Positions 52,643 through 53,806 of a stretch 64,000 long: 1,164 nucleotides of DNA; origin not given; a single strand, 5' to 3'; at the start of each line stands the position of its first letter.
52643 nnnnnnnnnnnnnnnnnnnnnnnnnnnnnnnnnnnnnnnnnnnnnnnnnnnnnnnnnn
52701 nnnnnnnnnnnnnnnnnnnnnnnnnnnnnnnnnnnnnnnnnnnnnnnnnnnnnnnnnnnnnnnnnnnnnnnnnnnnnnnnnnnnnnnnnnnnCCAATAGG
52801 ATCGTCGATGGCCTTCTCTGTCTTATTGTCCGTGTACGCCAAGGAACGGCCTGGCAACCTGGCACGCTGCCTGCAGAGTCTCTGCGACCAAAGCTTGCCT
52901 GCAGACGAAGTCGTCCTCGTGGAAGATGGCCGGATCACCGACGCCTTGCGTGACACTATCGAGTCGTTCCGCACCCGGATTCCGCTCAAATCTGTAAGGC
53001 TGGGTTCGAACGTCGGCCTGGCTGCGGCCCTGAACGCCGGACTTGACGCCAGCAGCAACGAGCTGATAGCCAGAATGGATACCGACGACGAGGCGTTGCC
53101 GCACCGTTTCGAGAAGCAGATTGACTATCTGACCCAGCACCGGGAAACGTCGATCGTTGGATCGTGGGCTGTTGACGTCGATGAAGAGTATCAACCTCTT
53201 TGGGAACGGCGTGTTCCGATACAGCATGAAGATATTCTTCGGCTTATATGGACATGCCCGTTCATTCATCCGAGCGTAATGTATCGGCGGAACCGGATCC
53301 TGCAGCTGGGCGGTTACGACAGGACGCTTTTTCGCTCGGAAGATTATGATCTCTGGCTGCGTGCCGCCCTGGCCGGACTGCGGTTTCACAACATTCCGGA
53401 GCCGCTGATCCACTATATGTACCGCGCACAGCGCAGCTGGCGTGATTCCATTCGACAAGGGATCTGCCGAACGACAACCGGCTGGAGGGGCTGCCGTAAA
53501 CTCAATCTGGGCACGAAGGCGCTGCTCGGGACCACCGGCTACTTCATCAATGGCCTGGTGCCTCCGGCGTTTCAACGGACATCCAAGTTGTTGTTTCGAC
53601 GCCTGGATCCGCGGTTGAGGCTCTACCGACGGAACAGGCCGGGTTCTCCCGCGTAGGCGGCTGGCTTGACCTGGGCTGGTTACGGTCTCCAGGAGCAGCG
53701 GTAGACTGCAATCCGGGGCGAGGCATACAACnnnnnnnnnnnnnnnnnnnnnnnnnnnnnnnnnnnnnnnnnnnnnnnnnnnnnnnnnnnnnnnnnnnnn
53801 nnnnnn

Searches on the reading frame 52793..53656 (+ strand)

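Call 70: search_protein_families(library=ncbifam, proteins=[window:52793-53656:+], max_evalue=0.001)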
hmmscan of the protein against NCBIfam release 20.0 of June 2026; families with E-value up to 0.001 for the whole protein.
window:52793-53656:+ (287 aa): 10 families
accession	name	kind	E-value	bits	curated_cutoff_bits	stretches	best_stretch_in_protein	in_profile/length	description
NF053739.1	GlytfEpsEBac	equivalog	1.3e-28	99.8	450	1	9-261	4-255/265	glycosyltransferase EpsE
NF041875.1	EPS_EpsD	equivalog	3.4e-19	69.4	370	1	10-220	3-217/325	exopolysaccharide biosynthesis glycosyltransferase EpsD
TIGR03965.1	mycofact_glyco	equivalog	5.9e-18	65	280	2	9-102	75-168/467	mycofactocin biosynthesis glycosyltransferase MftF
NF007482.0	PRK10073.1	equivalog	5.2e-12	45.4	423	1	5-113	5-110/334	glycosyltransferase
NF041394.1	GtaseAglG_Halo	equivalog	2.4e-10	40.2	440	1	6-202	1-201/304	glucosyl-dolichyl phosphate glucuronosyltransferase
NF047683.1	TeichurnBiosyTuaG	equivalog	5.8e-09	36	400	1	23-119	21-117/252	teichuronic acid biosynthesis protein TuaG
TIGR03937.1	PgaC_IcaA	equivalog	1.4e-07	30.8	422.3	1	8-99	47-136/407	poly-beta-1,6-N-acetyl-D-glucosamine synthase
TIGR04242.1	nodulat_NodC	equivalog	2.1e-06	27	550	1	10-101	52-144/395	chitooligosaccharide synthase NodC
TIGR04283.1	glyco_like_mftF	equivalog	3.4e-05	23.5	182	1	21-206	12-183/221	TIGR04283 family arsenosugar biosynthesis glycosyltransferase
TIGR01556.1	rhamnosyltran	subfamily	6.4e-05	22.3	200.55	1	30-131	17-117/281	rhamnosyltransferase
